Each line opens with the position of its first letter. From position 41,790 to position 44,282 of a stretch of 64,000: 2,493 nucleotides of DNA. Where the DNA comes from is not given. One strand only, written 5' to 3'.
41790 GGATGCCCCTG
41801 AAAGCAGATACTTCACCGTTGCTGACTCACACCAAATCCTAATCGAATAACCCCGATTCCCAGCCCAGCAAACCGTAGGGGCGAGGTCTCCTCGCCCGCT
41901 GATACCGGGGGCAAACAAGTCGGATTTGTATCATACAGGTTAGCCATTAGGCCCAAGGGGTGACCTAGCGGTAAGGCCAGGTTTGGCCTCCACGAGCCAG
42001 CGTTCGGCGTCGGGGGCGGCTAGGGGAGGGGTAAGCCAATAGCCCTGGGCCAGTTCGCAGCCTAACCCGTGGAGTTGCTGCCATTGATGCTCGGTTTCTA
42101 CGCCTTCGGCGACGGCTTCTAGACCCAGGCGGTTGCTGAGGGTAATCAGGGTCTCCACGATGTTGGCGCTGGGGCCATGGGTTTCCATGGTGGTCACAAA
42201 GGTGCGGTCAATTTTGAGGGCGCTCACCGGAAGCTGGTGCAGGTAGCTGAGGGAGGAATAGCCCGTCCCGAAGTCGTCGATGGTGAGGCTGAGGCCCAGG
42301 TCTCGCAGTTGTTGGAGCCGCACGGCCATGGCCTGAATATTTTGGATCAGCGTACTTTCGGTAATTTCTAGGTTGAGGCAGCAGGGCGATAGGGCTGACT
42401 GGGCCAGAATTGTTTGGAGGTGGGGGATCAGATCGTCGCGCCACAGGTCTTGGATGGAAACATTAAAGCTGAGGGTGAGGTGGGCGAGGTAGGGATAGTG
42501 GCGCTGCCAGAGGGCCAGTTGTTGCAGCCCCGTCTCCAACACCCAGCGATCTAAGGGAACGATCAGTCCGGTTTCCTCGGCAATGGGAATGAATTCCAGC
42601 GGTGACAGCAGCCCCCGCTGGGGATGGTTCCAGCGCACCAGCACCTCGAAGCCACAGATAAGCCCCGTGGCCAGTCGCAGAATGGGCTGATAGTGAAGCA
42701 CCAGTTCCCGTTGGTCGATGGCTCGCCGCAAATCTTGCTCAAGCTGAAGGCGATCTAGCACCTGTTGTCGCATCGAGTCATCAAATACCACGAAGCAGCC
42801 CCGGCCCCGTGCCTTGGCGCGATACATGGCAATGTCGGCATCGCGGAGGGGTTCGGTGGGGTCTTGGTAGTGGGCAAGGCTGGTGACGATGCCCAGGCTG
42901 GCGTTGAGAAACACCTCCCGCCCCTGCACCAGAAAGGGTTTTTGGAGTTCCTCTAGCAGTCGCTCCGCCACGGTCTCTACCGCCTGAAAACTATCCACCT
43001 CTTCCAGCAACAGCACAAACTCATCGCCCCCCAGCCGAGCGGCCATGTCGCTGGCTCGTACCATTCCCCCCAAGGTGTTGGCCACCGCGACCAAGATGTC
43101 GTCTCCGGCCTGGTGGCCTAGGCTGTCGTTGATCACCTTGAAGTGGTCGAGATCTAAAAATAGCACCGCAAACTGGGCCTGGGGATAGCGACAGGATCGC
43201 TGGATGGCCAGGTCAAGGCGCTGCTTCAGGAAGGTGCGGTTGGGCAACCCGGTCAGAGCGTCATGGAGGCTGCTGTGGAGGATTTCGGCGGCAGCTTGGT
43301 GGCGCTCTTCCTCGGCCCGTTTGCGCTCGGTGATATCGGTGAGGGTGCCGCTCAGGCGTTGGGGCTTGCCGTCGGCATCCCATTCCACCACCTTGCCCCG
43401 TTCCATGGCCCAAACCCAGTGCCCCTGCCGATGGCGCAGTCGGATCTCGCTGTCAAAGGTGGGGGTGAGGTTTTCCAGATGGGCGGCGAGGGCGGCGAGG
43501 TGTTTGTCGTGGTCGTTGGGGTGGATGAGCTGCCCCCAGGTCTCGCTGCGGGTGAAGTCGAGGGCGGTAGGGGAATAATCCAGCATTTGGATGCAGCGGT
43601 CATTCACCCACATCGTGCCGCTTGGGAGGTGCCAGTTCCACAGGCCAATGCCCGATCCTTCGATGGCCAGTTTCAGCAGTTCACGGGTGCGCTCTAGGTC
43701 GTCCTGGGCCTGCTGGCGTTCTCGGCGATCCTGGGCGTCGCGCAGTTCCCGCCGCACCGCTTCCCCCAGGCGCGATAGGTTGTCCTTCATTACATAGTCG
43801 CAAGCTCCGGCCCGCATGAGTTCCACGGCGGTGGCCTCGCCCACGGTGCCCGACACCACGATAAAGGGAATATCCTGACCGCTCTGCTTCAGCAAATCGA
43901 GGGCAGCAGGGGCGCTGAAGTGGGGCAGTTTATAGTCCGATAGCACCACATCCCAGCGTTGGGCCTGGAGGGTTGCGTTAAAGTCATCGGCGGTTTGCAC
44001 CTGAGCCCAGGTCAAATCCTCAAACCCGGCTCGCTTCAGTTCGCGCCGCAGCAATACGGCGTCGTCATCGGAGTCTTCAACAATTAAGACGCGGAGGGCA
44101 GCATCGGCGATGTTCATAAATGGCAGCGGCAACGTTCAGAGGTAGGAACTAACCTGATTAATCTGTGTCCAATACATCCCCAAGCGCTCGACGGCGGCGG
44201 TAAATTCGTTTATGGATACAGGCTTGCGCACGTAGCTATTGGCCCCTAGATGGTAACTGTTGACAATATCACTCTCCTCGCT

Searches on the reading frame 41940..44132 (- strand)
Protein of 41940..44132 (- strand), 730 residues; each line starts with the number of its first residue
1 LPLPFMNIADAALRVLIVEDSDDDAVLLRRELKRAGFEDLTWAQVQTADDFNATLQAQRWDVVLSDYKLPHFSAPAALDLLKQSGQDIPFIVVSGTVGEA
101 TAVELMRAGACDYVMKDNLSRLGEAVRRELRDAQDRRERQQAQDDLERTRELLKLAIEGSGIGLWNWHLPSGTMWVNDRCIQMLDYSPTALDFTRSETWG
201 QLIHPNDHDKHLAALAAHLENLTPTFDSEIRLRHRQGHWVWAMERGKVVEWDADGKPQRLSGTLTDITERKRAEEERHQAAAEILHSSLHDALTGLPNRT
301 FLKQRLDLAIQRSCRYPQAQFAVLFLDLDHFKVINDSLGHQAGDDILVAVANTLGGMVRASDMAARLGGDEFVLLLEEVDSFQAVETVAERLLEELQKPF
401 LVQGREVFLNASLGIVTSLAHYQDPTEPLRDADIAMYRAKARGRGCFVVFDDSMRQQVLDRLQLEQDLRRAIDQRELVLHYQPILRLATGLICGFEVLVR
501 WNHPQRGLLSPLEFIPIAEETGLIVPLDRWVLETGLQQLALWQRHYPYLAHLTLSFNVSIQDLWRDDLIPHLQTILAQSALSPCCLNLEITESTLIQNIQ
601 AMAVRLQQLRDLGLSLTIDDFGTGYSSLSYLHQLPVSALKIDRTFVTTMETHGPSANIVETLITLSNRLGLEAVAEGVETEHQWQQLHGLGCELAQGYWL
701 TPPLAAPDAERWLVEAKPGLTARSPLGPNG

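Call 5: search_protein_families(library=pfam, proteins=[window:41940-44132:-], max_evalue=0.01)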
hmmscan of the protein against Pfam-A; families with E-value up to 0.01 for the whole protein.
window:41940-44132:- (730 aa): 5 families
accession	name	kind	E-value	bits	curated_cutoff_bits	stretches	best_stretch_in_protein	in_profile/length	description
PF00563.25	EAL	-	5.8e-73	245.6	31.3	1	466-703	2-236/236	EAL domain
PF00990.26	GGDEF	-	2e-49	167.9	23.8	1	289-445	2-160/161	Diguanylate cyclase, GGDEF domain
PF08447.18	PAS_3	-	5e-18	65.6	25.6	1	175-263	3-88/89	PAS fold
PF00072.30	Response_reg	-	5.1e-14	52.8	30.2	1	15-126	1-110/111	Response regulator receiver domain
PF13426.13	PAS_9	-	0.00018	22.2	27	1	173-269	13-103/103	PAS domain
